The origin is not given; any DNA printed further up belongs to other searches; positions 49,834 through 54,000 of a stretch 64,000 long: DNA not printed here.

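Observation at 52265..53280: Near-identical 102-bp tandem repeats inside the NTPase gene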

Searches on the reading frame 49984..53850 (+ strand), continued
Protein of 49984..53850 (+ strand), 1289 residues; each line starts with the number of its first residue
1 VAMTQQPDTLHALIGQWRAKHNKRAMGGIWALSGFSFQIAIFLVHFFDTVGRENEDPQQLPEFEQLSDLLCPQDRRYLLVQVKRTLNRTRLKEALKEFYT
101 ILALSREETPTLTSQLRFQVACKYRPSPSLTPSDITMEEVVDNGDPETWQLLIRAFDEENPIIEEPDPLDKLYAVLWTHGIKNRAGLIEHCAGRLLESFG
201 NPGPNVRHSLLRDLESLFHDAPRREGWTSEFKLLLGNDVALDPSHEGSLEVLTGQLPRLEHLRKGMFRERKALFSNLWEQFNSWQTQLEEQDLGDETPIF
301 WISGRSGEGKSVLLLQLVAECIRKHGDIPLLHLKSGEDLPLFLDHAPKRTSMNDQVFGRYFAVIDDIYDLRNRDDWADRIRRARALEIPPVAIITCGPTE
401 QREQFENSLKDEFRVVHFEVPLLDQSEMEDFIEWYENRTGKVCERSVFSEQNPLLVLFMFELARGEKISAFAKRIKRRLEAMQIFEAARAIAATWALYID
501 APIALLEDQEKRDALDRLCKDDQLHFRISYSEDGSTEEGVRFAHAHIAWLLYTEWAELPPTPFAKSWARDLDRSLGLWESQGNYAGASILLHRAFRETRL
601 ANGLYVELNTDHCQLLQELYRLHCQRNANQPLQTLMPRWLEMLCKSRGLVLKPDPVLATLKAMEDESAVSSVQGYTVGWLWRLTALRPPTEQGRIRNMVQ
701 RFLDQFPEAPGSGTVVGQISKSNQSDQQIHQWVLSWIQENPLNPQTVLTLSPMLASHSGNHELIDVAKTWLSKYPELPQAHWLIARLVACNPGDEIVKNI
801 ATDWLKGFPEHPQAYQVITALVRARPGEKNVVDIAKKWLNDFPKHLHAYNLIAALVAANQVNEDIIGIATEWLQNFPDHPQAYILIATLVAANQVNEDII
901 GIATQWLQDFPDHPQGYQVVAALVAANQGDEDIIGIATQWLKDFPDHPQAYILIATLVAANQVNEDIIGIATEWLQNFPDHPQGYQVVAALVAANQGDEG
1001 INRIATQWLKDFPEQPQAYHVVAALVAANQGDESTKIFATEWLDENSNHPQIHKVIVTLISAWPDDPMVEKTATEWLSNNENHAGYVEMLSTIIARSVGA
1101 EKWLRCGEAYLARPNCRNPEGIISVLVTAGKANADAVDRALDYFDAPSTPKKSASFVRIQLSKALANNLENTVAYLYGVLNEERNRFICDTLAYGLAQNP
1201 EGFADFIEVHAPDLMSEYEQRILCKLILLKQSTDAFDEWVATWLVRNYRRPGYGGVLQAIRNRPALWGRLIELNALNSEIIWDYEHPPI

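Call 62: find_encoding_contigs(protein=P0050, flank=8000, max_places=1)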
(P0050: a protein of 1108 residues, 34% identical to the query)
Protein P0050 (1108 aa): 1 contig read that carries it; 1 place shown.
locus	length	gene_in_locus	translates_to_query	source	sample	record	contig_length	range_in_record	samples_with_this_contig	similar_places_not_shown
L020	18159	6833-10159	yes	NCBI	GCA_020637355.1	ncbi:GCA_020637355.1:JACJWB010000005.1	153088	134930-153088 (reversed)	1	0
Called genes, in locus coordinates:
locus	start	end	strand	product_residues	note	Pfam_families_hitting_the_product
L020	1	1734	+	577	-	PF00593:TonB_dep_Rec_b-barrel, PF25183:OMP_b-brl_4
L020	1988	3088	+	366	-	PF10282:Lactonase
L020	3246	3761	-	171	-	PF02085:Cytochrom_CIII (faint), PF14537:Cytochrom_c3_2 (faint), PF14522:Cytochrome_C7 (weak)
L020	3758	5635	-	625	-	PF01011:PQQ, PF13570:Beta-prop_ACSF4 (faint), PF13360:PQQ_2 (weak)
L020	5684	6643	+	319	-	PF02585:PIG-L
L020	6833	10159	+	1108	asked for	PF25199:nSTAND_NTPase5 (faint), PF01563:Alpha_E3_glycop (faint)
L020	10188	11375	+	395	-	PF13506:Glyco_transf_21, PF13641:Glyco_tranf_2_3, PF00535:Glycos_transf_2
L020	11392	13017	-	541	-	PF13620:CarboxypepD_reg (weak), PF13715:CarbopepD_reg_2 (faint), PF13620:CarboxypepD_reg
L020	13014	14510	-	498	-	PF14686:fn3_3 (faint), PF13620:CarboxypepD_reg, PF13715:CarbopepD_reg_2 (faint), PF17210:SdrD_B (faint), PF17802:SpaA (faint), PF22904:NOMO1-like_2nd (faint), PF00775:Dioxygenase_C (faint), PF13620:CarboxypepD_reg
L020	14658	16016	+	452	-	PF01145:Band_7, PF15975:Flot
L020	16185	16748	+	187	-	-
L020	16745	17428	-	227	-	PF00005:ABC_tran, PF13304:AAA_21 (faint)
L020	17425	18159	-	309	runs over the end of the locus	PF03150:CCP_MauG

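Call 64: list_cluster_members(proteins=[P0003, P0005, P0006, P0013, P0017, P0021, P0025, P0032, P0002, P0012])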
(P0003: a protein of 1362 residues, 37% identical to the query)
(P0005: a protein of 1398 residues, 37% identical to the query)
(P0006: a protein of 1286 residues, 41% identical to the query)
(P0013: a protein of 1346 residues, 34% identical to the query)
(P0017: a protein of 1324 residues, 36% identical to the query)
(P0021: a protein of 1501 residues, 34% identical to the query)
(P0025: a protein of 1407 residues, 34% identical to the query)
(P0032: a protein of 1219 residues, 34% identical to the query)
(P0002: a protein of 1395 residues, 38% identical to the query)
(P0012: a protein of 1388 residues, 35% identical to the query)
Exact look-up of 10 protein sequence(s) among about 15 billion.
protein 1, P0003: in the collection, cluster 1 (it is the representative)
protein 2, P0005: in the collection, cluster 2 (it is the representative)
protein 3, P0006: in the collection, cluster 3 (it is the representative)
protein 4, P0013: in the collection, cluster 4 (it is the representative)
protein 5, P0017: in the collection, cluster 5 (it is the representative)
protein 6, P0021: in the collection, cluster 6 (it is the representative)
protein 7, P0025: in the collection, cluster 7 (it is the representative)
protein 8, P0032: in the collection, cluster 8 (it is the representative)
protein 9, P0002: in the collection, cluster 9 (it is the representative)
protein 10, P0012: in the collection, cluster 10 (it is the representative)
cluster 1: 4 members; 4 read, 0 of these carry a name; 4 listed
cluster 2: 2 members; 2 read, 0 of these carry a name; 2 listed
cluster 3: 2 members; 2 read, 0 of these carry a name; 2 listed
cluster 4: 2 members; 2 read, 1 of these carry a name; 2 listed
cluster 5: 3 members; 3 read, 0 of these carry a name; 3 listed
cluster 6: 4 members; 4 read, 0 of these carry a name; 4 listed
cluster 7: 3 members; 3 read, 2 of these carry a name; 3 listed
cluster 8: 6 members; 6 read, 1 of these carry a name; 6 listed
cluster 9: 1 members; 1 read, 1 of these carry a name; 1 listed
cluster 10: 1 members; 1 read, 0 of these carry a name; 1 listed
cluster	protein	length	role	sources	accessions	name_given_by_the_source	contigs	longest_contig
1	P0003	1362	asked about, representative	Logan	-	-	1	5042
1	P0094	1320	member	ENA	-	-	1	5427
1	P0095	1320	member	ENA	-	-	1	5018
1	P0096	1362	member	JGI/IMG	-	-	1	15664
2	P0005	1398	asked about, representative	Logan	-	-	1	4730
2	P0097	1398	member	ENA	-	-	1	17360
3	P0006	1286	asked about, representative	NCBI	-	-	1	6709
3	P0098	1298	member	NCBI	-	-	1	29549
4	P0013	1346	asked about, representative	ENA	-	-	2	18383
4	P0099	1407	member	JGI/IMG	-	hypothetical protein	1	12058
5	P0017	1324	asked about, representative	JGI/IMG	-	-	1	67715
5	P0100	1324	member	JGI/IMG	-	-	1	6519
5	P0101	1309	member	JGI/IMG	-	-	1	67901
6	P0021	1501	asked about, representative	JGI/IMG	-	-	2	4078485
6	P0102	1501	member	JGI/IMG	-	-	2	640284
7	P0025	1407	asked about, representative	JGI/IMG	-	hypothetical protein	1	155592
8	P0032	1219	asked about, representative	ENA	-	-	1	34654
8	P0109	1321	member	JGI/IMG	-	-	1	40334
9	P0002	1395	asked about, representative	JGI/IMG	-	predicted Zn-dependent protease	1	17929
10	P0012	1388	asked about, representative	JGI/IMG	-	-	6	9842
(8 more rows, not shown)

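Call 67: find_encoding_contigs(protein=P0109, flank=8000, max_places=1)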
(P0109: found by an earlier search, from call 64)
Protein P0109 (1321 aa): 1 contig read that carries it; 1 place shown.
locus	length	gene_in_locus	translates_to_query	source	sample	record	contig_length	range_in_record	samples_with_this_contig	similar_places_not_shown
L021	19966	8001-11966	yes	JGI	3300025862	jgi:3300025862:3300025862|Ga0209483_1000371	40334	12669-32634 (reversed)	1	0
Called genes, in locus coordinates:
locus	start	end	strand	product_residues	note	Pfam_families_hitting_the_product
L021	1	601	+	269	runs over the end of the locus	PF00528:BPD_transp_1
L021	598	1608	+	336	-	PF04069:OpuAC (weak), PF13379:NMT1_2, PF09084:NMT1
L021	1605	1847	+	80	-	-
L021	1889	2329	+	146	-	PF13827:DUF4189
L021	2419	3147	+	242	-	PF01161:PBP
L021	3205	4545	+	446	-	PF00860:Xan_ur_permease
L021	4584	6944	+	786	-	PF01315:Ald_Xan_dh_C, PF02738:MoCoBD_1, PF20256:MoCoBD_2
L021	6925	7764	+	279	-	PF12146:Hydrolase_4, PF00561:Abhydrolase_1, PF12697:Abhydrolase_6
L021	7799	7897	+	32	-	-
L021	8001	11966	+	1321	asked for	PF16220:DUF4880 (faint)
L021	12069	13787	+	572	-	PF00795:CN_hydrolase, PF02540:NAD_synthase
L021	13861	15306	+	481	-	-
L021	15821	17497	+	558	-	PF00749:tRNA-synt_1c, PF03950:tRNA-synt_1c_C, PF20974:tRNA-synt_1c_C2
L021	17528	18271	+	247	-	PF00497:SBP_bac_3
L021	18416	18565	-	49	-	-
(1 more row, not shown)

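Call 68: find_encoding_contigs(protein=P0093, flank=8000, max_places=3)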
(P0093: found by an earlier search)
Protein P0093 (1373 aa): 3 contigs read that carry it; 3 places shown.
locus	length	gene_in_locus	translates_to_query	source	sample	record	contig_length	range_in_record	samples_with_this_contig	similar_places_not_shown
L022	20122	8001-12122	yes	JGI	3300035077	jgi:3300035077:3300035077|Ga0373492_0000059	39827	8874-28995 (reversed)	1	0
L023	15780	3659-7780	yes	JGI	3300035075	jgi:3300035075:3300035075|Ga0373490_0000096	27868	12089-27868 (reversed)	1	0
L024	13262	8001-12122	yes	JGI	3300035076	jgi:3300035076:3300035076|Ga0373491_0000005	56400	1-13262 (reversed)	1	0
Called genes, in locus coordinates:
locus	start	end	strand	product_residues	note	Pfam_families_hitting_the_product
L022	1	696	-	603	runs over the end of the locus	-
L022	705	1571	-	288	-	PF20703:nSTAND1 (weak), PF02463:SMC_N (weak), PF00005:ABC_tran, PF13304:AAA_21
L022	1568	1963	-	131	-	PF00392:GntR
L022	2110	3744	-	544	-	PF00501:AMP-binding, PF13193:AMP-binding_C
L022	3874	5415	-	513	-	PF17900:Peptidase_M1_N, PF01433:Peptidase_M1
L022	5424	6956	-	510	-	-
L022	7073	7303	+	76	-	-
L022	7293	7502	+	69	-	-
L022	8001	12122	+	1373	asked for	-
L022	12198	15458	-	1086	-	PF00873:ACR_tran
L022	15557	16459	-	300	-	PF25917:BSH_RND (weak), PF25973:BSH_CzcB (weak), PF25885:HH_EMRA (weak), PF25944:Beta-barrel_RND (weak), PF25954:Beta-barrel_RND_2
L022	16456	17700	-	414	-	PF02321:OEP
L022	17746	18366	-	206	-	PF00440:TetR_N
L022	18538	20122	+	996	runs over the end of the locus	PF00069:Pkinase, PF01636:APH (faint), PF07714:PK_Tyr_Ser-Thr, PF17874:TPR_MalT (faint), PF03109:ABC1 (weak), PF13424:TPR_12 (faint)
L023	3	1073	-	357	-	?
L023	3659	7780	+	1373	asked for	-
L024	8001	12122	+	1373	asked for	-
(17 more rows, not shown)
